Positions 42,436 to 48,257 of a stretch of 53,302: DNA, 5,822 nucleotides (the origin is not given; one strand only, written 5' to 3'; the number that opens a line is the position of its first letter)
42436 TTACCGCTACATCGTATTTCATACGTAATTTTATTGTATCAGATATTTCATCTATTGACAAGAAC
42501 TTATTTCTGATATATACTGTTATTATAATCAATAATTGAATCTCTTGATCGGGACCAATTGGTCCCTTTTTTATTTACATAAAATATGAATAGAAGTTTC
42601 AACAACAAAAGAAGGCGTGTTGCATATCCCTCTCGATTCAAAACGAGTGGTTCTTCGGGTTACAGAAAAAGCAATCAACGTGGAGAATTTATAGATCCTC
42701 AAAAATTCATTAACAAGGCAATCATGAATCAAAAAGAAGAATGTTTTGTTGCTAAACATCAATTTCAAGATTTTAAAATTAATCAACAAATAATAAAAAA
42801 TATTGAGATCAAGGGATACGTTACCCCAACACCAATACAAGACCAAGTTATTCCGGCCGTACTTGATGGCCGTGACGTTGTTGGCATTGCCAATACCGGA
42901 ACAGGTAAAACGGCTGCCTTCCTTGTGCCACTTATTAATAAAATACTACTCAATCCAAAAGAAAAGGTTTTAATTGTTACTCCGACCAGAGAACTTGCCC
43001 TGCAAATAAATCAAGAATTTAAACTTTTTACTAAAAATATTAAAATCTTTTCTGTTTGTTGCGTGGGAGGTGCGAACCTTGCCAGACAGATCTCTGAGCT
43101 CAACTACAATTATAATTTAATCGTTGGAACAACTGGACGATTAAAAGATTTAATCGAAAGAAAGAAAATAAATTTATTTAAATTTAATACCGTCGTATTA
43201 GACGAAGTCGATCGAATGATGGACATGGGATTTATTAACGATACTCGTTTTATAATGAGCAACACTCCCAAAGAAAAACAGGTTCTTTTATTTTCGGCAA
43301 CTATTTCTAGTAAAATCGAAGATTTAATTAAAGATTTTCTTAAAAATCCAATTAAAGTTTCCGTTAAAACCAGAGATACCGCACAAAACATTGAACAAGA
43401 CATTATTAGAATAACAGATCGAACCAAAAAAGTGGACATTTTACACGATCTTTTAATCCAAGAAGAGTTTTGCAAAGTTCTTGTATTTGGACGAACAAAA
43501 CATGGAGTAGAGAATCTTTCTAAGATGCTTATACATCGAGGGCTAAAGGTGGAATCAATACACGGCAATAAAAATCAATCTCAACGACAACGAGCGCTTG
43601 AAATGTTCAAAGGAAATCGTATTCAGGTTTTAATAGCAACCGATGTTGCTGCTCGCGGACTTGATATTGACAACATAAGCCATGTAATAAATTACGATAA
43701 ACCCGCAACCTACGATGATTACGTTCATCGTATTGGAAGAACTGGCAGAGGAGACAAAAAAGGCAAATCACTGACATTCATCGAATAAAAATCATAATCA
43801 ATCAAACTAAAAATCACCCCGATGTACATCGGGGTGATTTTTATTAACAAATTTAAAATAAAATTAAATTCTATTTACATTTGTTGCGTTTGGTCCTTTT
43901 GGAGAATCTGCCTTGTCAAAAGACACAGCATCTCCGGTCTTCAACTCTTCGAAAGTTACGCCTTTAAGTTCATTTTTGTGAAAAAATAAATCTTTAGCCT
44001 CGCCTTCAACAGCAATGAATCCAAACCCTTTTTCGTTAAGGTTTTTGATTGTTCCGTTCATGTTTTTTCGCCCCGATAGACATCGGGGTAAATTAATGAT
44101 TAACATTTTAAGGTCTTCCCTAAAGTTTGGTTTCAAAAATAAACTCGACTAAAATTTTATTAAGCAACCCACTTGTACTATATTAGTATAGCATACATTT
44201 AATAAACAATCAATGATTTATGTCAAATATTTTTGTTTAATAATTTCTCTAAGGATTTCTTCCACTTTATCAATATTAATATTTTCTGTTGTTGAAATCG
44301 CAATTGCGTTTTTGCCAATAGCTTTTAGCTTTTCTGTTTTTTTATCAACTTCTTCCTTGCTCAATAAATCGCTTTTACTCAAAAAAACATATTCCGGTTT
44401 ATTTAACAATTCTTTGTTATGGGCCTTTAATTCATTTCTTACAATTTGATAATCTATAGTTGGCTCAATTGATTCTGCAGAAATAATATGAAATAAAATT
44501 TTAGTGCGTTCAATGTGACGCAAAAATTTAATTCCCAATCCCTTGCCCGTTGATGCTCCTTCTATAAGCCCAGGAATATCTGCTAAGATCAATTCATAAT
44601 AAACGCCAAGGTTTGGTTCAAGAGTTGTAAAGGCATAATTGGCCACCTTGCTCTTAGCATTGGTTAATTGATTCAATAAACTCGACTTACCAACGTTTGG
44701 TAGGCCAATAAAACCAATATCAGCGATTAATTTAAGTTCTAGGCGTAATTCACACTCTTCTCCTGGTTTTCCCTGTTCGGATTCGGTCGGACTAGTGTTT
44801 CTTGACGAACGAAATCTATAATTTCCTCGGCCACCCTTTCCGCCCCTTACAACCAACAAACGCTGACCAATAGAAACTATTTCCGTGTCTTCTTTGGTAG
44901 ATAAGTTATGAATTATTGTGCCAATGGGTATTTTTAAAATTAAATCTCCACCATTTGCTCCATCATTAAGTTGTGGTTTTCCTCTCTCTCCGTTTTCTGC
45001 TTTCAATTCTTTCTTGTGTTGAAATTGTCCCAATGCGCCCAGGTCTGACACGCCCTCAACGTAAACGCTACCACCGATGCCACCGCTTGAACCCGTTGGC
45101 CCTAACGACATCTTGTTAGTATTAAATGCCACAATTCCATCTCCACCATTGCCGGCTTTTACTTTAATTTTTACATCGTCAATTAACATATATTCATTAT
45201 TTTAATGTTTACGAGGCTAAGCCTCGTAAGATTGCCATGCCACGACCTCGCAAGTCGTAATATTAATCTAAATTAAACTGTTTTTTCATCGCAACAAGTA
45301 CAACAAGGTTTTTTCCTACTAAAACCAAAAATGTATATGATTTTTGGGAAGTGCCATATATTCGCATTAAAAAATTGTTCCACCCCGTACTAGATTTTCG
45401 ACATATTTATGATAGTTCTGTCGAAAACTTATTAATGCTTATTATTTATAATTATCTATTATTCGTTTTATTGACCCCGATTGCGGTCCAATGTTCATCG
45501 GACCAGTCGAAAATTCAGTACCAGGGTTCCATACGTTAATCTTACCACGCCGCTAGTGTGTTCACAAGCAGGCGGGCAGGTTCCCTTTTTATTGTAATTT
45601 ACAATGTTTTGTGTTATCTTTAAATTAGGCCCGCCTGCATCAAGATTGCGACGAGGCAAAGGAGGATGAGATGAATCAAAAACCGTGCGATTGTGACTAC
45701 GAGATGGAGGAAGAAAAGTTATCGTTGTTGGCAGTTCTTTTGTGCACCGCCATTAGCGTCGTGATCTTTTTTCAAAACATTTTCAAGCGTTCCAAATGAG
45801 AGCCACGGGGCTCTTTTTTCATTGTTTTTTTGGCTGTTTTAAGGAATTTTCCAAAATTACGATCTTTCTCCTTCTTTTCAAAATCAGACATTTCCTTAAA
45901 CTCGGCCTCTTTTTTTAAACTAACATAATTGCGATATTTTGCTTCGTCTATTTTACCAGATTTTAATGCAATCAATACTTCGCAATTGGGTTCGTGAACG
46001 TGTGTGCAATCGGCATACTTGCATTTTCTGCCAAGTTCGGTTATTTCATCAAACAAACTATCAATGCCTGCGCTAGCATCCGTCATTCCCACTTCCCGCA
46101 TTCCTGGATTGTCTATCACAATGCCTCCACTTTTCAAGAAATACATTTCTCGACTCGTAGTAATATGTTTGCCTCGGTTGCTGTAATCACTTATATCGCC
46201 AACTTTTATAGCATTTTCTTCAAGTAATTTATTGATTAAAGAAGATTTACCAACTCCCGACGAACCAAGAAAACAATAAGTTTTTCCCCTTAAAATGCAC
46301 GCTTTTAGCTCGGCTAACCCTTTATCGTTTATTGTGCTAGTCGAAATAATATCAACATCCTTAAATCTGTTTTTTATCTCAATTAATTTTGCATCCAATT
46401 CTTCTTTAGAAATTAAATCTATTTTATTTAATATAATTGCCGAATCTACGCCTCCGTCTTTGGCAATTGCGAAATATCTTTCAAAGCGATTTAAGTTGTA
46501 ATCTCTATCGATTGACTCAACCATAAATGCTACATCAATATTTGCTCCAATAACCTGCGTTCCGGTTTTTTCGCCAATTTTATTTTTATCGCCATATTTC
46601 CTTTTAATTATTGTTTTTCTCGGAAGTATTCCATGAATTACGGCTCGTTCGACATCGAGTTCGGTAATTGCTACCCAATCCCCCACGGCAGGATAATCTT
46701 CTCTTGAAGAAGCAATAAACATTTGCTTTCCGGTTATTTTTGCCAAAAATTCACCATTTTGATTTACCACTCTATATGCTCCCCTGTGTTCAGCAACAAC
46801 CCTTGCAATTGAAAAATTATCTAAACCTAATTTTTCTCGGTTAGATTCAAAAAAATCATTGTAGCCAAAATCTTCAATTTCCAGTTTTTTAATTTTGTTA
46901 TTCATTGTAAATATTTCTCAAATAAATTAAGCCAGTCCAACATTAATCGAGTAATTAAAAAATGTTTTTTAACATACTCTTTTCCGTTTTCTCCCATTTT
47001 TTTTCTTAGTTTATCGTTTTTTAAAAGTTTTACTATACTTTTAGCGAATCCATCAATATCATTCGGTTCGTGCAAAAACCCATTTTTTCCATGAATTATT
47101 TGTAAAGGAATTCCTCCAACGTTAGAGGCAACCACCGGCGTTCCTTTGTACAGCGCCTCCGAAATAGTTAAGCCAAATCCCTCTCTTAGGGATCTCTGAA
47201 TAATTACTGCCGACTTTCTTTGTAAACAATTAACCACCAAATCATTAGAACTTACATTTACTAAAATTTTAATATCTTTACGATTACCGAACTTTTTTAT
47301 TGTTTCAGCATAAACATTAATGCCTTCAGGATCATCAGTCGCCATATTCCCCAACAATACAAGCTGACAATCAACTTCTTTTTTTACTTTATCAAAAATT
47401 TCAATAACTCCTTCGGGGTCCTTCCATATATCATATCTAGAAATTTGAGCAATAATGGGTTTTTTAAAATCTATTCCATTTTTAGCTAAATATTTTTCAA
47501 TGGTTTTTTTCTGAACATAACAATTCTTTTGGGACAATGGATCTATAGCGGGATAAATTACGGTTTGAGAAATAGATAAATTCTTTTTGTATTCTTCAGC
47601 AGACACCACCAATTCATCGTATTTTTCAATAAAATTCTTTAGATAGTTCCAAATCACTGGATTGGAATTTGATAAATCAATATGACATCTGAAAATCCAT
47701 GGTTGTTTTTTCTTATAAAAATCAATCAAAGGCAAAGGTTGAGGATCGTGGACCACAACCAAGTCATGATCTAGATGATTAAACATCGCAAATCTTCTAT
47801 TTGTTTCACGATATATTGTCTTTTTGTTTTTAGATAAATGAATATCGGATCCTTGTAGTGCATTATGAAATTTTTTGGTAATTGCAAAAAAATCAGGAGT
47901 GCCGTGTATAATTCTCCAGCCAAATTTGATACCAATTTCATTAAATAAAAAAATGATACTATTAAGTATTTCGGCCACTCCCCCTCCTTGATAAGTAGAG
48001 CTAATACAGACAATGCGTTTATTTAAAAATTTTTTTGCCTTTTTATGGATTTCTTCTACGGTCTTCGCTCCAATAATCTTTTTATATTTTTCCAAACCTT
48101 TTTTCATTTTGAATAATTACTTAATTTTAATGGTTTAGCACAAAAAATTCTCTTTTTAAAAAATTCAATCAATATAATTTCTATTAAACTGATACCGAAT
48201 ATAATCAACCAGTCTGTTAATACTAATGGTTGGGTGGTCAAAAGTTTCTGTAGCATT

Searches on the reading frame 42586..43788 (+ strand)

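Call 39: search_protein_families(library=pfam, proteins=[window:42586-43788:+])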
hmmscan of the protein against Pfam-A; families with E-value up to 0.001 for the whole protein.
window:42586-43788:+ (400 aa): 4 families
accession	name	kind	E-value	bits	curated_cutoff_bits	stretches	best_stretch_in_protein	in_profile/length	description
PF00270.35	DEAD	-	6.5e-49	166.3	26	1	82-247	1-167/167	DEAD/DEAH box helicase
PF00271.37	Helicase_C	-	1.8e-33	115.5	23.5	1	282-388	2-108/110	Helicase conserved C-terminal domain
PF04851.21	ResIII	-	2.2e-10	41.1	22.5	1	83-241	6-163/164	Type III restriction enzyme, res subunit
PF22590.2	Cas3-like_C_2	-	0.00025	21.7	27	0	329-389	43-104/106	CRISPR-associated nuclease/helicase Cas3, C-terminal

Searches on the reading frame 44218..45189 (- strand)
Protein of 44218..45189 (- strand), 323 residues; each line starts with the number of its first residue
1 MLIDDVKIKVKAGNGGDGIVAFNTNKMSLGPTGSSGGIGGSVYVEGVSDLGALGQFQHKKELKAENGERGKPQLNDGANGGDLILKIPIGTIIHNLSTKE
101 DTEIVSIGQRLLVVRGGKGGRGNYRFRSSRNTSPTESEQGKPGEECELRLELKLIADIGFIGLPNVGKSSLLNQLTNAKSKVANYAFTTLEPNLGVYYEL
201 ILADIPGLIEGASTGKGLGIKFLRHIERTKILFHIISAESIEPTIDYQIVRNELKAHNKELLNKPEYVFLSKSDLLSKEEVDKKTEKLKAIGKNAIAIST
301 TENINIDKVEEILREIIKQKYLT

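Call 39: search_protein_families(library=pfam, proteins=[window:44218-45189:-])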
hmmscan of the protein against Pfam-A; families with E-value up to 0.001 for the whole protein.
window:44218-45189:- (323 aa): 4 families
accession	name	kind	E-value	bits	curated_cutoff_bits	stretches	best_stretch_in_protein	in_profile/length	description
PF01018.28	GTP1_OBG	-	4.7e-42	143.7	27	1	3-154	1-155/155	GTP1/OBG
PF01926.29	MMR_HSR1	-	9.1e-25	87.4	21.9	1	158-270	2-111/113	50S ribosome-binding GTPase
PF02421.24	FeoB_N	-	1.3e-12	47.9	27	1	158-310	3-153/156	Ferrous iron transport protein B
PF03193.22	RsgA_GTPase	-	1.7e-07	31.7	30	1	243-315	35-106/174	RsgA GTPase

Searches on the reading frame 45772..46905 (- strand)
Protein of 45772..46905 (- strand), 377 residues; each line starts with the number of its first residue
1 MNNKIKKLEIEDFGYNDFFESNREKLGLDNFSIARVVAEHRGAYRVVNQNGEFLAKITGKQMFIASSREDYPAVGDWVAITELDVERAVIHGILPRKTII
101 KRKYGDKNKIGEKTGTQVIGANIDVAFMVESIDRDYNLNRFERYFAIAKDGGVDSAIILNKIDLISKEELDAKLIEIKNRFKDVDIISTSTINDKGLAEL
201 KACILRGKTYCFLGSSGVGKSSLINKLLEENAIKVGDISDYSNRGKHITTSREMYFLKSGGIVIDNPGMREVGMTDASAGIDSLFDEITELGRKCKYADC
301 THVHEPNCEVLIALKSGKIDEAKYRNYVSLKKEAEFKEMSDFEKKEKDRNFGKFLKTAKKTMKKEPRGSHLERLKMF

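Call 39: search_protein_families(library=pfam, proteins=[window:45772-46905:-])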
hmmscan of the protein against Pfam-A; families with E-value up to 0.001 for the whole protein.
window:45772-46905:- (377 aa): 4 families
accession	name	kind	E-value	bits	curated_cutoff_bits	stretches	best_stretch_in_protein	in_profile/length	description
PF03193.22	RsgA_GTPase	-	6.6e-44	150.2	30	1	93-274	1-173/174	RsgA GTPase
PF01926.29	MMR_HSR1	-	5.5e-06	26.9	21.9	1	211-274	3-66/113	50S ribosome-binding GTPase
PF00005.33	ABC_tran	-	0.0003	21.8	25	1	199-238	3-42/137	ABC transporter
PF02421.24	FeoB_N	-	0.00051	20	27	0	151-202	104-154/156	Ferrous iron transport protein B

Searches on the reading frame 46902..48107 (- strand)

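Call 39: search_protein_families(library=pfam, proteins=[window:46902-48107:-])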
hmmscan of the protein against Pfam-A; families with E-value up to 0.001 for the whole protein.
window:46902-48107:- (401 aa): 5 families
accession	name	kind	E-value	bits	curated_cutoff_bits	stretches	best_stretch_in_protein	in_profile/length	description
PF21269.3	TreT_GT1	-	4e-56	189.1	27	1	35-174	2-143/144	Trehalose synthase, N-terminal domain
PF00534.26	Glycos_transf_1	-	8.4e-35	120.3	26.4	1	204-377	3-171/172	Glycosyl transferases group 1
PF13692.12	Glyco_trans_1_4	-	2.2e-19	70.6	27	1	217-364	2-142/142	Glycosyl transferases group 1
PF20706.3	GT4-conflict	-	3.7e-06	26.6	26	1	268-333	250-316/385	Family 4 Glycosyltransferase in conflict systems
PF13524.12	Glyco_trans_1_2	-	0.00023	21.6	25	1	284-389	52-139/144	Glycosyl transferase-like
